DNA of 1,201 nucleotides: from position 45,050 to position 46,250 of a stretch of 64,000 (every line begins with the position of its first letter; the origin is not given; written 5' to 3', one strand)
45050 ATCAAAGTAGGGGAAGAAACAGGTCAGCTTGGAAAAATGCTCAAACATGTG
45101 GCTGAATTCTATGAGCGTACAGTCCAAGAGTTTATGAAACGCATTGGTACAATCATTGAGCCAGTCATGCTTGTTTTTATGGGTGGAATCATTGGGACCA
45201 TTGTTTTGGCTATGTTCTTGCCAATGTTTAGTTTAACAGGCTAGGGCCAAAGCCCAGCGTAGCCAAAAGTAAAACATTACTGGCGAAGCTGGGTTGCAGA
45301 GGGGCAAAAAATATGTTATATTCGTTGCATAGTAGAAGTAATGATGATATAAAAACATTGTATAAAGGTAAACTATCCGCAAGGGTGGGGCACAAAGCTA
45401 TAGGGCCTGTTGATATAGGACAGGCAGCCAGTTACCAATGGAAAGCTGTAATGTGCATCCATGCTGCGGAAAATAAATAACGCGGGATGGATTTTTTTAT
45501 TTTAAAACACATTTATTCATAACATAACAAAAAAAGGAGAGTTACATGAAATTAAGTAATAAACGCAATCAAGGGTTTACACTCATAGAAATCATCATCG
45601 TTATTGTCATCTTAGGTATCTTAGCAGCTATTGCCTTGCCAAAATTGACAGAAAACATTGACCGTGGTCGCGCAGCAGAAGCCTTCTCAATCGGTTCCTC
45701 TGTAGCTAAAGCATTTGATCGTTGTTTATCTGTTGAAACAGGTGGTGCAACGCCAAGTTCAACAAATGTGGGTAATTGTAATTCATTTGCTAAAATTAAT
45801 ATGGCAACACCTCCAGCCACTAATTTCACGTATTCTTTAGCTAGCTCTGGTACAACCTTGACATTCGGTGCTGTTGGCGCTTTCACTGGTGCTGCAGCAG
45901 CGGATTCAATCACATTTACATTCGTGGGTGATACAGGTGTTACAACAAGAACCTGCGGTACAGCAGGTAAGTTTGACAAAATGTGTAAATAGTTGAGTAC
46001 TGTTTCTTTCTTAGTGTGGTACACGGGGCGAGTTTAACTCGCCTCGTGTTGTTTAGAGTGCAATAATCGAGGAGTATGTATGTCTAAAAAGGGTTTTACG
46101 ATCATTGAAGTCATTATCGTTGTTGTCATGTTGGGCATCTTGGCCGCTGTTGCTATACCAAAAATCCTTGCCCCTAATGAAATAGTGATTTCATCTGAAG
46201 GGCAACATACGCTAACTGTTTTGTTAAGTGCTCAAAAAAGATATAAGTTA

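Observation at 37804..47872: Type IV filament system with mixed T4aP / T2SS architecture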

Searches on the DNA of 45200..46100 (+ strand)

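Call 89: search_rna_families(source=window, start=45200, end=46100, threshold=evalue, max_evalue=5, show_alignments=2)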
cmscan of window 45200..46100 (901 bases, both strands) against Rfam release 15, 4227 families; matches with E-value up to 5: 1.
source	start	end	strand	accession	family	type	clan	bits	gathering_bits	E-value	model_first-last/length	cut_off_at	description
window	45358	45440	+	RF03167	c-di-GMP-I-GGC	Cis-reg; riboswitch;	CL00126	52.7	59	2e-11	1-80/80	no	c-di-GMP-I-GGC riboswitch aptamer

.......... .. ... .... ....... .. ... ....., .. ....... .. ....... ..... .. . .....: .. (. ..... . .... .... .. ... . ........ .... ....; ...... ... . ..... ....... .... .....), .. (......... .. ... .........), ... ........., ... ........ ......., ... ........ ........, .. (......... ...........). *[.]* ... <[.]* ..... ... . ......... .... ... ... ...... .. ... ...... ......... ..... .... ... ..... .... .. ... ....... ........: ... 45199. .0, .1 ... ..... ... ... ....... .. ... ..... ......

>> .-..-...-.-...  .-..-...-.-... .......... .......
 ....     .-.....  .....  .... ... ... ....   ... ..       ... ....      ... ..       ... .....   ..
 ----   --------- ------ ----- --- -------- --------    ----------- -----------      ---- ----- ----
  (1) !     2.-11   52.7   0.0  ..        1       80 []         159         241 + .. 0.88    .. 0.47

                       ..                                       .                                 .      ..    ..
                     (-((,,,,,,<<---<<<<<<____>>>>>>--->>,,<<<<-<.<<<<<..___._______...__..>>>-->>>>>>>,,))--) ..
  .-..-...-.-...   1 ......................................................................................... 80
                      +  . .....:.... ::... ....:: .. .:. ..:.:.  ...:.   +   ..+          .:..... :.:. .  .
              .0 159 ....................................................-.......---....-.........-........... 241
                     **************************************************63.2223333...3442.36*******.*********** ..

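Call 96: build_rna_model(alignment_id=A7, structure=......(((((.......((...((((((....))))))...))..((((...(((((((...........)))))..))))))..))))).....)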
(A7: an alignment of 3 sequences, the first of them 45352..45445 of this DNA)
Model R1 built from alignment A7 (3 sequences, 96 columns); structure: as given.
model positions 93; base pairs 24; branch points 1; effective number of sequences 0.95; information 0.614 bits per position. Calibrated on 0.2 Mb of random sequence (short: E-values are rough).
structure used (alignment columns):
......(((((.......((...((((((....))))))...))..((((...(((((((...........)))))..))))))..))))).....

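Call 97: search_with_rna_model(model_id=R1, sources=[window, L005, L006, L007, L008, L009, L010, L011, L012, L013, L014, L015, L016, L017, L018, L019, L020, L021, L022, L023, L024, L025, L026, L027, L028, L029, L030, L032, L033, L034, L035, L036, L037, L038, L039, L040, L041, L042, L043, L044, L045, L046, L047, L048, L049, L050, L051, L052, L053, L054, L055, L056, L057, L058, L059, L060, L061, L062, L063, L064, L065, L066, L067, L068, L069, L070, L071, L072, L073, L074, L075, L076, L077, L078, L079, L080, L081, L082, L083, L084, L085], max_evalue=1)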
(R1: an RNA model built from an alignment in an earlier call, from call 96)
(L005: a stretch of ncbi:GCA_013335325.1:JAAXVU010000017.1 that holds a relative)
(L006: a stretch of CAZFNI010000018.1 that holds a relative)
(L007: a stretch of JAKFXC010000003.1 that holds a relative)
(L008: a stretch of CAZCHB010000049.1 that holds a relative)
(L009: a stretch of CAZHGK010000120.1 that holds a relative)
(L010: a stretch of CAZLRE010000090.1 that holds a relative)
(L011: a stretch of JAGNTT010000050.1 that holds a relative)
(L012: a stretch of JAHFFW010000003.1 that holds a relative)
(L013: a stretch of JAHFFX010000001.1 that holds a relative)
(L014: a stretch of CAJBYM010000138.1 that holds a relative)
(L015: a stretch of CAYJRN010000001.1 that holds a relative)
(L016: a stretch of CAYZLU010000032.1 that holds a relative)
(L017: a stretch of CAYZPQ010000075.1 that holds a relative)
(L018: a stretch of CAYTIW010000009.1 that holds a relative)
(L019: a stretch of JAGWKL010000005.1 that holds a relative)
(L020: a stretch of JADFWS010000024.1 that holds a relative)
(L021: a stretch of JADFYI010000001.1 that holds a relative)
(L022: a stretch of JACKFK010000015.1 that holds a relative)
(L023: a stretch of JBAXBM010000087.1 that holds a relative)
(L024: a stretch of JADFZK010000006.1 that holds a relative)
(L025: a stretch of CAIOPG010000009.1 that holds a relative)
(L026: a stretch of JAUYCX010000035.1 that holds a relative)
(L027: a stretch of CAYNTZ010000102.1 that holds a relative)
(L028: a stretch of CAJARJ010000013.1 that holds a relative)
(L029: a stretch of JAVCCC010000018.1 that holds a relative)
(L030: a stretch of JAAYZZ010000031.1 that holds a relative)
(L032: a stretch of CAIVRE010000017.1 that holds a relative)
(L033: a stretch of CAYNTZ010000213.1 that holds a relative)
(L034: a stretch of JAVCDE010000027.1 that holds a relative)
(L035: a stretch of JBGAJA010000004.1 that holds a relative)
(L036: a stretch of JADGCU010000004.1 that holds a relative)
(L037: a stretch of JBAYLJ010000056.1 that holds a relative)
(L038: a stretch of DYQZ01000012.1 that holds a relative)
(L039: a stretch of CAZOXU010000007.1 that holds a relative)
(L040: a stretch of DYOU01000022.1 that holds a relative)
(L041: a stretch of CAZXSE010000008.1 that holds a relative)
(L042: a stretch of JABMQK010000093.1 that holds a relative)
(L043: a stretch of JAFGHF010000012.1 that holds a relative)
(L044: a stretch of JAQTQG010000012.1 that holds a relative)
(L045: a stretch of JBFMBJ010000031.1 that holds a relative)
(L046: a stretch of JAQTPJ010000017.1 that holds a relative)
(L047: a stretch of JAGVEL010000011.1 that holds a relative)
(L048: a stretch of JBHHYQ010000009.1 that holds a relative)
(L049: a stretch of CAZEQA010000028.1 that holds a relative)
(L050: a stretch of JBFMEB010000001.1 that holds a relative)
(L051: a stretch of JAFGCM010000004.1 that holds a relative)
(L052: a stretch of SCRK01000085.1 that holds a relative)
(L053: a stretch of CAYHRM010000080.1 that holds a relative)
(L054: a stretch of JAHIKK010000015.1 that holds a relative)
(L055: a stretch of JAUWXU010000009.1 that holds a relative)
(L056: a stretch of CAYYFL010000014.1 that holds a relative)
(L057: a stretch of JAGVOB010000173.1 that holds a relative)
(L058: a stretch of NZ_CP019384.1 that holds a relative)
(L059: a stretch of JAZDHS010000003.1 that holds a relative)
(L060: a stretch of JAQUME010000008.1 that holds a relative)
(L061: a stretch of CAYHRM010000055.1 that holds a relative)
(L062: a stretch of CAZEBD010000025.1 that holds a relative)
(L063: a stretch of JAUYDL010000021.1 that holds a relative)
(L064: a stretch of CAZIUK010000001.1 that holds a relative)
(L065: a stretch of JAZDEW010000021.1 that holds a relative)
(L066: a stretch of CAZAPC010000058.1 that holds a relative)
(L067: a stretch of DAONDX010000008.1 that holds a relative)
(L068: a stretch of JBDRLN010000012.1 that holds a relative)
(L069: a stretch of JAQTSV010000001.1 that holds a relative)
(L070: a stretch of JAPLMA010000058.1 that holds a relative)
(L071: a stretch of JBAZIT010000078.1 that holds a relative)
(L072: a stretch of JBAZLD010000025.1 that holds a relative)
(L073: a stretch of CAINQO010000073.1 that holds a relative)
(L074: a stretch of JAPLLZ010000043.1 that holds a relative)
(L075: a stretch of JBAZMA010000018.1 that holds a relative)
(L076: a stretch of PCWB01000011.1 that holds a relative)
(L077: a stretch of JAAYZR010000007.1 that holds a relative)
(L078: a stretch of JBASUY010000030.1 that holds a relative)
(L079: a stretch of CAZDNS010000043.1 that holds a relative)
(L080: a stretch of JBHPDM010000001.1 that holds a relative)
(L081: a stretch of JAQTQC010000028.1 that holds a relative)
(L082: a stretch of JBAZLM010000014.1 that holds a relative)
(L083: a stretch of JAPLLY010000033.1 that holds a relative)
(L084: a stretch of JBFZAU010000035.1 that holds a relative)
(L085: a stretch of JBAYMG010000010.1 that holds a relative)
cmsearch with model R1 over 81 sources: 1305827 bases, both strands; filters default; matches with E-value up to 1: 4.
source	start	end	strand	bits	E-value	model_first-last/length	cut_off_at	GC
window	45352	45444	+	113.5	7e-31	1-93/93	no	0.44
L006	17152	17244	+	113.5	7.1e-31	1-93/93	no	0.45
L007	9344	9427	+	99.5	1.6e-26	1-93/93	no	0.52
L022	17294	17380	+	66.6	2.3e-16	1-93/93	no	0.38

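Call 99: search_with_rna_model(model_id=R1, sources=[window, L006, L007, L022], max_evalue=0.001, make_alignment=true)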
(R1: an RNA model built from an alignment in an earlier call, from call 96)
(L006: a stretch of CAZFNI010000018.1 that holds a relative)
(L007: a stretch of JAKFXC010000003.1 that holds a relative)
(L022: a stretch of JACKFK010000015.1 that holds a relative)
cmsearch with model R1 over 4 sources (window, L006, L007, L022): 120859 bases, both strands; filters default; matches with E-value up to 0.001: 4.
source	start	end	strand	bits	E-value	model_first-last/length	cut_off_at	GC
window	45352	45444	+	113.5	6.5e-32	1-93/93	no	0.44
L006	17152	17244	+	113.5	6.6e-32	1-93/93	no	0.45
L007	9344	9427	+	99.5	1.5e-27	1-93/93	no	0.52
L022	17294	17380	+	66.6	2.1e-17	1-93/93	no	0.38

Alignment A8: 4 matches aligned to the model, 93 columns, each read 5' to 3' on its own strand. Consensus structure (alignment columns), stored with it:
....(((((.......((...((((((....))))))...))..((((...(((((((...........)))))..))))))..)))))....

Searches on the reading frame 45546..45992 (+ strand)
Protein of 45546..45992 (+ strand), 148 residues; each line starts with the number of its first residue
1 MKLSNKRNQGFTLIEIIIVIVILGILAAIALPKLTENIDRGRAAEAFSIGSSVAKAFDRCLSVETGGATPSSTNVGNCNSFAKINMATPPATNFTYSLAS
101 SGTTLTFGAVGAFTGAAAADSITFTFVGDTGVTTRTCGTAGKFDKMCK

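Call 4: search_protein_families(library=pfam, proteins=[window:45546-45992:+], max_evalue=0.1)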
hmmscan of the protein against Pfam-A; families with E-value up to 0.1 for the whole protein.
window:45546-45992:+ (148 aa): 2 families
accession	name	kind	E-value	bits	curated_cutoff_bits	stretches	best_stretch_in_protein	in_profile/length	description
PF07963.17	N_methyl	-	1.9e-10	40.3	21.2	1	6-31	2-27/27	Prokaryotic N-terminal methylation motif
PF17137.9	DUF5110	-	0.088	13.3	27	0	92-128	33-70/71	Domain of unknown function (DUF5110)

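Call 5: search_protein_families(library=ncbifam, proteins=[window:45546-45992:+], max_evalue=0.1)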
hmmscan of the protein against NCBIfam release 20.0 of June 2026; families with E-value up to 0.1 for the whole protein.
window:45546-45992:+ (148 aa): 13 families
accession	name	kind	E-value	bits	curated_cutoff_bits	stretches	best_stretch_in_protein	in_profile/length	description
TIGR01710.1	typeII_sec_gspG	equivalog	7.9e-11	42.1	88.85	1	9-58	1-50/134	type II secretion system major pseudopilin GspG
NF041775.1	typeIV_PilA_Myxo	equivalog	2.6e-09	37.4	400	1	5-46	7-48/214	type IV pilin protein PilA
TIGR02532.1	IV_pilin_GFxxxE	domain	3.4e-09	36.2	16.3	1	9-31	2-24/24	prepilin-type N-terminal cleavage/methylation domain-containing protein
NF007862.0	PRK10574.1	equivalog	7.4e-07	29.4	138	1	6-42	2-38/145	prepilin peptidase-dependent pilin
TIGR01708.2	typeII_sec_gspH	equivalog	1.7e-06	28.1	80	1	9-38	2-31/169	type II secretion system minor pseudopilin GspH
NF040999.1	pilin_ComGC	equivalog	9.3e-06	25.8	75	1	9-38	2-31/84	competence type IV pilus major pilin ComGC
NF041013.1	T4P_ComGE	equivalog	6e-05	23.1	49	1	6-40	1-35/83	competence type IV pilus minor pilin ComGE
NF007800.0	PRK10506.1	equivalog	0.00049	20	158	1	3-31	3-31/163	prepilin peptidase-dependent protein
TIGR02596.1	TIGR02596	subfamily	0.0032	17.6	70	1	11-38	1-28/196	Verru_Chthon cassette protein D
TIGR02523.1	type_IV_pilV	equivalog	0.016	15.7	52.2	1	9-54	2-47/139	type IV pilus modification protein PilV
NF040982.1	ComGD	equivalog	0.026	14.9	70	1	9-34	2-26/139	competence type IV pilus minor pilin ComGD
NF007848.0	PRK10557.1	equivalog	0.056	12.8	120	1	4-39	6-44/192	prepilin peptidase-dependent protein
NF006453.0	PRK08808.1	equivalog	0.057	12.5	295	1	5-74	3-72/211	type II secretion system protein J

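Call 109: find_homologous_proteins(query=window:45546-45989:+, max_evalue=0.001)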
Query window:45546-45989:+ (148 aa): 1593 proteins with E <= 0.001 among 5789 candidates; the best 120 are listed.
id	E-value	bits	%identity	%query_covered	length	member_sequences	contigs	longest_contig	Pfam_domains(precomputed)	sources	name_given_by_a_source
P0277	3.5e-87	307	100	100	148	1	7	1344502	PF07963.18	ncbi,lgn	-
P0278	6.2e-53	197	69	100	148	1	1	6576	PF07963.18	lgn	-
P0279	3.7e-43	165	59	99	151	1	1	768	PF07963.18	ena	-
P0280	1.6e-42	163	58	100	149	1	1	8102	PF07963.18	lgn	-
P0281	2.0e-40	156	56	95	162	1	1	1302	PF07963.18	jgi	jgi:prepilin-type N-terminal cleavage/methylation domain-containing protein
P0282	2.6e-40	156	53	97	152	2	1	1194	PF07963.18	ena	-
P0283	6.0e-40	155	55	96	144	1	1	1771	PF07963.18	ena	-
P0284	6.4e-40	154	55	100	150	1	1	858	PF07963.18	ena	-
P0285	1.8e-39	153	55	100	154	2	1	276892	PF07963.18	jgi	-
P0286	1.2e-38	150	55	97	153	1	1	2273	PF07963.18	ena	-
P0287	2.4e-38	149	56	100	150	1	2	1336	PF07963.18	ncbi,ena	-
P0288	5.1e-37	145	52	99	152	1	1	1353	PF07963.18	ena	-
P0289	5.8e-37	145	53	97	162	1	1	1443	PF07963.18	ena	-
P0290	6.1e-37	145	54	97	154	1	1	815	PF07963.18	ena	-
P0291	6.2e-37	145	54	97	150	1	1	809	PF07963.18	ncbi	-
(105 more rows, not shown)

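Call 112: search_solved_structures(query=A9, max_evalue=1)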
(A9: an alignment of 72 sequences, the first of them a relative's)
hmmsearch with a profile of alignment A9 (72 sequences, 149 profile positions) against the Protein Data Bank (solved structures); distinct sequences matched with E-value up to 1: 23.
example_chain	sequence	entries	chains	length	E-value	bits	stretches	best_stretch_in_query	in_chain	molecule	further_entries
9egp_A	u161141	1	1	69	1.9e-19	74.2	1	4-66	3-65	Geopilin domain 1 protein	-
7tgg_A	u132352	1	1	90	1.4e-18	71.3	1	4-66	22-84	Geopilin domain 1 protein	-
8tum_e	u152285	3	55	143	2.6e-18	70.4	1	12-135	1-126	Type IV major pilin protein PilA | Pilin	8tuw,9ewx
9laa_A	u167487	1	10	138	5e-18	69.5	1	1-123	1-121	Type IV pilin protein PilA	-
1oqw_A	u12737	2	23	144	5.7e-17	66.1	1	12-137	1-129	Fimbrial protein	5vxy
5kua_A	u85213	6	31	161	7.2e-17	65.8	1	12-140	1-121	pilin | Neisseria meningitidis PilE variant SB-GATDH | Neisseria meningitidis PilE, SB-DATDH variant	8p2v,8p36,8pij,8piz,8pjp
2hi2_A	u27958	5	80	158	2e-16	64.3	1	12-139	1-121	Fimbrial protein | PilA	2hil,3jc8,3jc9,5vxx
1ay2_A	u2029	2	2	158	2.9e-16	63.8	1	12-139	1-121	TYPE 4 PILIN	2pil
8p3b_A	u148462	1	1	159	3.1e-16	63.8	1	12-132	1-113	Fimbrial protein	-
2m7g_A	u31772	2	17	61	1.2e-15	61.8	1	12-66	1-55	Geopilin domain 1 protein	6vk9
8tj2_C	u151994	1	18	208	1.3e-15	61.7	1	12-66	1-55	Type IV major pilin protein PilA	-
8tob_GA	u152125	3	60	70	2.4e-15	60.9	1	13-76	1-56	Fimbrial protein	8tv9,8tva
8qqj_J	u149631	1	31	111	4.4e-14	56.7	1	12-115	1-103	Type IV narrow pilus major component PilA5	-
6xxe_A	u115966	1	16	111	4.8e-14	56.6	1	12-115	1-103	Uncharacterized protein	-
3sok_A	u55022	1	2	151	7.7e-14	56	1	12-66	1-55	Fimbrial protein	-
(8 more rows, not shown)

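Call 113: predict_structure(alignment_id=A9)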
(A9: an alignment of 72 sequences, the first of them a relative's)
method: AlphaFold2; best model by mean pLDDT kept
length: 148 residues; sequences in the alignment: 72
mean_pLDDT: 93.3   pTM: 0.79
mean pLDDT of the five models: 93.3, 92.6, 92.4, 91.7, 91.2
residues with pLDDT >= 90: 131; 70-90: 8; 50-70: 7; < 50: 2
segments of 3 or more residues with pLDDT < 50: none
pLDDT, mean of each block of 10 residues (from residue 1): 61 91 95 94 97 98 96 98 97 97 98 96 97 94 90
secondary structure, 60 per line:
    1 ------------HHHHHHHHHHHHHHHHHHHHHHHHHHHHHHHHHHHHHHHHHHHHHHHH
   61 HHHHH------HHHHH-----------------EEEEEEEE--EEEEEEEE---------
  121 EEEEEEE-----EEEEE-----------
elements in order: H13-65 H72-76 E94-101 E104-111 E121-127 E133-137

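Call 115: fold_search(model_id=the predicted structure, library=pdb)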
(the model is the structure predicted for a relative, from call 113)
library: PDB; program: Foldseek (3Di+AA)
matches with E <= 10: 198; with E <= 0.001: 0
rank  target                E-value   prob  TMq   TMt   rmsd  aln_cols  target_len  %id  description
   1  5ihj_A                6.2e-02  0.97  0.44  0.15   5.1       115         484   16  Fusion of Maltose-binding Protein and PilA from Acinetobacter baumannii BIDMC57 (released 2016-09-21)
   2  5cfv_A                1.4e-01  0.92  0.45  0.16   5.2       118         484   17  Fusion of Maltose-binding Protein and PilA from Acinetobacter nosocomialis M2 (released 2016-07-13)
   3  8cgm_A                6.7e-01  0.15  0.22  0.18  13.2        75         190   12  Structure of the lipoprotein transporter LolA from Porphyromonas gingivalis (released 2023-06-21)
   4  5day_A                7.5e-01  0.11  0.22  0.20  17.5       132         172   12  The structure of NAP1-Related Protein(NRP1) in Arabidopsis (released 2016-09-21)
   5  2w7q_A                8.5e-01  0.25  0.22  0.17   3.3        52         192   12  Structure of Pseudomonas aeruginosa LolA (released 2009-12-29)
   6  6rv7_A                1.5e+00  0.08  0.17  0.07   4.8        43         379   23  Crystal Structure of Glucuronoyl Esterase from Cerrena unicolor inactive S270A variant in complex with the aldouronic  (released 2020-03-18)
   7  9a1f_R                1.6e+00  0.06  0.17  0.20  16.7       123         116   14  Integrative structure of the XcpGHIJK pseudo pilus filament model of a type II secretion system (released 2021-06-18)
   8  2cko_A                2.2e+00  0.09  0.18  0.09   4.1        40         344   15  Crystal structure of Human Choline Kinase alpha 2 (released 2006-10-04)
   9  6byp_A                2.3e+00  0.18  0.22  0.08   6.3        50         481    8  Structure of PL24 family Polysaccharide lyase-LOR107 (released 2018-02-07)
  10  6rv8_A                2.3e+00  0.06  0.17  0.07   4.8        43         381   23  Crystal Structure of Glucuronoyl Esterase from Cerrena unicolor covalent complex with the aldouronic acid UXXR (released 2020-03-18)
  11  8chv_B                2.3e+00  0.06  0.18  0.19  12.2        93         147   12  Crystal structure of human PURA (fragment Glu57-Glu212, PUR repeat I and II) R140P mutant (released 2024-02-21)
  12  6byt_A                2.5e+00  0.16  0.22  0.08   6.3        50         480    8  Complex structure of LOR107 mutant (R320) with tetrasaccharide substrate (released 2018-02-07)
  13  2w7q_B                2.5e+00  0.09  0.19  0.16   8.7        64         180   12  Structure of Pseudomonas aeruginosa LolA (released 2009-12-29)
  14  3hdj_A                2.5e+00  0.04  0.18  0.10  14.9        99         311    8  The crystal structure of probable ornithine cyclodeaminase from Bordetella pertussis Tohama I (released 2009-05-19)
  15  7cqy_D                2.6e+00  0.10  0.17  0.06   5.1        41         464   17  Tetrathionate hydrolase from Acidithiobacillus ferrooxidans mutant - D325N (released 2021-01-27)
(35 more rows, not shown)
